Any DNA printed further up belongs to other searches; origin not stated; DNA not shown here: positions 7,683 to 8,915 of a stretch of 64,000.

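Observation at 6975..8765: GliT/DepH-like CxxC flavoprotein dithiol oxidase plus an unknown intronless partner gene, bracketed by 5S genes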

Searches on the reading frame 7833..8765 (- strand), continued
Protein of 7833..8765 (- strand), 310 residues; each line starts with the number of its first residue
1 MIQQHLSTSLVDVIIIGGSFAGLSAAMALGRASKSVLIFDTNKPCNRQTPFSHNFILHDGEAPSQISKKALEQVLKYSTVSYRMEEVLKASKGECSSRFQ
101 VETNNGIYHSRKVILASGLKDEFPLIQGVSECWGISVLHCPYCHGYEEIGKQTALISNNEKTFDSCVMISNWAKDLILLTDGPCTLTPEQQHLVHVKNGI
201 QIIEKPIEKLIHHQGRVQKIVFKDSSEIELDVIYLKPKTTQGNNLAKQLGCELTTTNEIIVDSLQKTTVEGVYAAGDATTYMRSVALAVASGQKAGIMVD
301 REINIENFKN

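Call 19: find_encoding_contigs(protein=P0006, flank=6000, max_places=2)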
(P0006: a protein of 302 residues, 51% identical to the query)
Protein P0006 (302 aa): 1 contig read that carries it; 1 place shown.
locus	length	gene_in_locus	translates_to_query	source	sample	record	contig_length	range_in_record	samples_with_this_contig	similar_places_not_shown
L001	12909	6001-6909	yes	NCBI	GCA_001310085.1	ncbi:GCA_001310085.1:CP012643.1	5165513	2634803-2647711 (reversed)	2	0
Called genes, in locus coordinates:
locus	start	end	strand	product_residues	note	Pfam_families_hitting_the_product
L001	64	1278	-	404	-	PF00346:Complex1_49kDa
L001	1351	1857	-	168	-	PF00329:Complex1_30kDa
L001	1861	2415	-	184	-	PF01058:Oxidored_q6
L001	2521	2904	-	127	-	PF00507:Oxidored_q4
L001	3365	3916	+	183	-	-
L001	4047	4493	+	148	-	PF00383:dCMP_cyt_deam_1, PF14437:MafB19-deam, PF14439:Bd3614-deam (weak)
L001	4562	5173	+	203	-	PF00081:Sod_Fe_N, PF02777:Sod_Fe_C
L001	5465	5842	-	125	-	PF01475:FUR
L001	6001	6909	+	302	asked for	PF01266:DAO (faint), PF03486:HI0933_like (faint), PF07992:Pyr_redox_2, PF13738:Pyr_redox_3 (faint)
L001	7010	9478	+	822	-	PF10101:DUF2339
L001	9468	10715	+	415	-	PF13163:DUF3999 (weak)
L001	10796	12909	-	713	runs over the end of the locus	PF01435:Peptidase_M48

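Call 20: find_encoding_contigs(protein=P0007, flank=6000, max_places=2)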
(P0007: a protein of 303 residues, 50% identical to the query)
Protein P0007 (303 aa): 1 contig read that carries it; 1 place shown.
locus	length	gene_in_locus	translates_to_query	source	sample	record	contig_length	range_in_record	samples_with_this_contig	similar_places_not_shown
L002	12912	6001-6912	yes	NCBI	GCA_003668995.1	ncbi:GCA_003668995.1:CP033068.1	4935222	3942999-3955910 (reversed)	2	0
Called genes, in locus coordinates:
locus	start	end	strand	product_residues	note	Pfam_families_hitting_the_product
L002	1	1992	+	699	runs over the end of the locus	PF01926:MMR_HSR1, PF02421:FeoB_N, PF07670:Gate, PF07664:FeoB_C, PF07670:Gate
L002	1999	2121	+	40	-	PF12669:FeoB_associated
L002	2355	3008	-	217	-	PF01325:Fe_dep_repress, PF02742:Fe_dep_repr_C, PF04023:FeoA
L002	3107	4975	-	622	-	PF01566:Nramp, PF00582:Usp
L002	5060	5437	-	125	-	-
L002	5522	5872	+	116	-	PF03203:MerC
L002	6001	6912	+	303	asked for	PF07992:Pyr_redox_2, PF13738:Pyr_redox_3 (faint)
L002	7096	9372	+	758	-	PF13620:CarboxypepD_reg, PF13715:CarbopepD_reg_2, PF07715:Plug, PF00593:TonB_dep_Rec_b-barrel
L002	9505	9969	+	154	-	PF03190:Thioredox_DsbH (weak), PF13098:Thioredoxin_2, PF13899:Thioredoxin_7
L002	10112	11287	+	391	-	PF05834:Lycopene_cycl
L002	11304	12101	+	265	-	PF12895:ANAPC3 (faint), PF13428:TPR_14 (faint), PF00515:TPR_1 (faint), PF13181:TPR_8 (faint), PF21033:RMD1-3 (weak), PF07719:TPR_2 (weak), PF13174:TPR_6 (weak), PF13432:TPR_16 (weak), +2 more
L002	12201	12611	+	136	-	PF06491:Disulph_isomer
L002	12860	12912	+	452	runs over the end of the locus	PF17773:UPF0176_N, PF00581:Rhodanese, PF12368:Rhodanese_C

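Call 34: find_related_loci(query=window:7833-8765:-, collection=genome_contigs, flank=6000)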
Query window:7833-8765:- (310 aa) in genome_contigs; peptide patterns used: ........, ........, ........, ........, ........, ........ (x = any residue, [..] = any of these).
61 stretches matched a pattern, but none encodes a relative of the query by tblastn (E <= 1e-3).

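Call 43: search_protein_families(library=pfam, proteins=[P0123, P0124], max_evalue=0.1)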
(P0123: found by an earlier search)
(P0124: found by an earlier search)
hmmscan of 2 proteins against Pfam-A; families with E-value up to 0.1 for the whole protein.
P0123 (501 aa): 1 family
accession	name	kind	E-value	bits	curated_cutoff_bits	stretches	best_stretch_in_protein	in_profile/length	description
PF07929.16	PRiA4_ORF3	-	1.1e-09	38.7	26.6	1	91-230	15-127/173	Plasmid pRiA4b ORF-3-like protein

P0124 (253 aa): 1 family
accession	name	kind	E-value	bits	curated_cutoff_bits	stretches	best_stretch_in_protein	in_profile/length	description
PF07929.16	PRiA4_ORF3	-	2.1e-10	41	26.6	1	90-231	15-129/173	Plasmid pRiA4b ORF-3-like protein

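Call 48: find_related_loci(query=A2, collection=genome_contigs, flank=6000)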
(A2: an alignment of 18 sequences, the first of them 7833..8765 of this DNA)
Query A2 (310 aa) in genome_contigs; peptide patterns used: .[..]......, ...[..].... (x = any residue, [..] = any of these).
600 stretches matched a pattern (row limit reached: there are more); 594 encode a relative of the query (tblastn E <= 1e-3); the best 80 are kept; 80 distinct loci.
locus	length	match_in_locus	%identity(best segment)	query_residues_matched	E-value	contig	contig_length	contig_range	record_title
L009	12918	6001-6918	48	1-308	4e-94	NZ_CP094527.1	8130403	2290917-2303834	Mucilaginibacter sp. SMC90 chromosome, complete genome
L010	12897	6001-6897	49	8-308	2e-92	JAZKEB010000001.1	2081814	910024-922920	MAG: Bacteroidota bacterium isolate DC_HB_02_SPN181219-bin012_1 DCHB02SPN_B012_1_000000000001, whole genome shotgun sequ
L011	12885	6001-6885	50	12-308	1e-91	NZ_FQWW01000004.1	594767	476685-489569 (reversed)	Flavobacterium sp. CF108, whole genome shotgun sequence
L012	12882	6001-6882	51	12-308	1e-91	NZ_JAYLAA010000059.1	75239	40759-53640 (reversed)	Chryseobacterium salviniae strain T9W2-O contig_59, whole genome shotgun sequence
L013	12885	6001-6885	48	12-308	4e-91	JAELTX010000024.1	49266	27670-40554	Pedobacter sp. ASV17 NODE_24_length_49266_cov_13.196036, whole genome shotgun sequence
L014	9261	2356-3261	48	1-309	4e-91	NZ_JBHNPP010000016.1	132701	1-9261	Flavobacterium sp. HJSW_4 NODE_16_length_132701_cov_202.065999, whole genome shotgun sequence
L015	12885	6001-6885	50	12-308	6e-91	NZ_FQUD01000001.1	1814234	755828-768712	Chryseobacterium sp. OV279, whole genome shotgun sequence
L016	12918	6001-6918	47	1-308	6e-91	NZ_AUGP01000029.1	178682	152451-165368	Flavobacterium subsaxonicum WB 4.1-42 = DSM 21790 G509DRAFT_scaffold00009.9_C, whole genome shotgun sequence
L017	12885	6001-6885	47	12-308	5e-91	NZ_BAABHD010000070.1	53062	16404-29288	Nibrella saemangeumensis strain JCM 17927 sequence70, whole genome shotgun sequence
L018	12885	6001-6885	49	12-308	3e-90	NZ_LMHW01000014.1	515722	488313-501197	Flavobacterium sp. Root186 contig_6, whole genome shotgun sequence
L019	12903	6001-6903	48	1-308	5e-90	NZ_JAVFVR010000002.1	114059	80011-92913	Flavobacterium sp. LHD-85 LHD.85_ctg002, whole genome shotgun sequence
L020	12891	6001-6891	48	12-310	1e-89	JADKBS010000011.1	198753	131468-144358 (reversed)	MAG: Saprospiraceae bacterium isolate OdNE_18-Q3-R46-58_BAT3C.319 tig00005212-10-1969590, whole genome shotgun sequence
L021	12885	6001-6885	48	12-308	7e-90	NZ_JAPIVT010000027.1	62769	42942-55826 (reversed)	Pedobacter sp. MC2016-05 P._sp_MC2016-05_contig_27, whole genome shotgun sequence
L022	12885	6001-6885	46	12-308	1e-89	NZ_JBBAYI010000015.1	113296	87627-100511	Emticicia sp. 17c Scaffold15_1, whole genome shotgun sequence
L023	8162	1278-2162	48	12-308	6e-89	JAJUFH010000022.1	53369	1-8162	MAG: Sinomicrobium sp. isolate bin6 k141_109973_length_53369_cov_36.5609, whole genome shotgun sequence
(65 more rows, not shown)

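Call 69: find_related_loci(query=A2, collection=viral_contigs, flank=5000)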
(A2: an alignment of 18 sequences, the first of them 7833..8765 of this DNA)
Query A2 (310 aa) in viral_contigs; peptide patterns used: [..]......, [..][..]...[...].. (x = any residue, [..] = any of these).
42 stretches matched a pattern; 1 encode a relative of the query (tblastn E <= 1e-3); 1 distinct loci.
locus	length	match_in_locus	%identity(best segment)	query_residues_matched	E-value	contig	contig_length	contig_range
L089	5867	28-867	25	12-279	2e-25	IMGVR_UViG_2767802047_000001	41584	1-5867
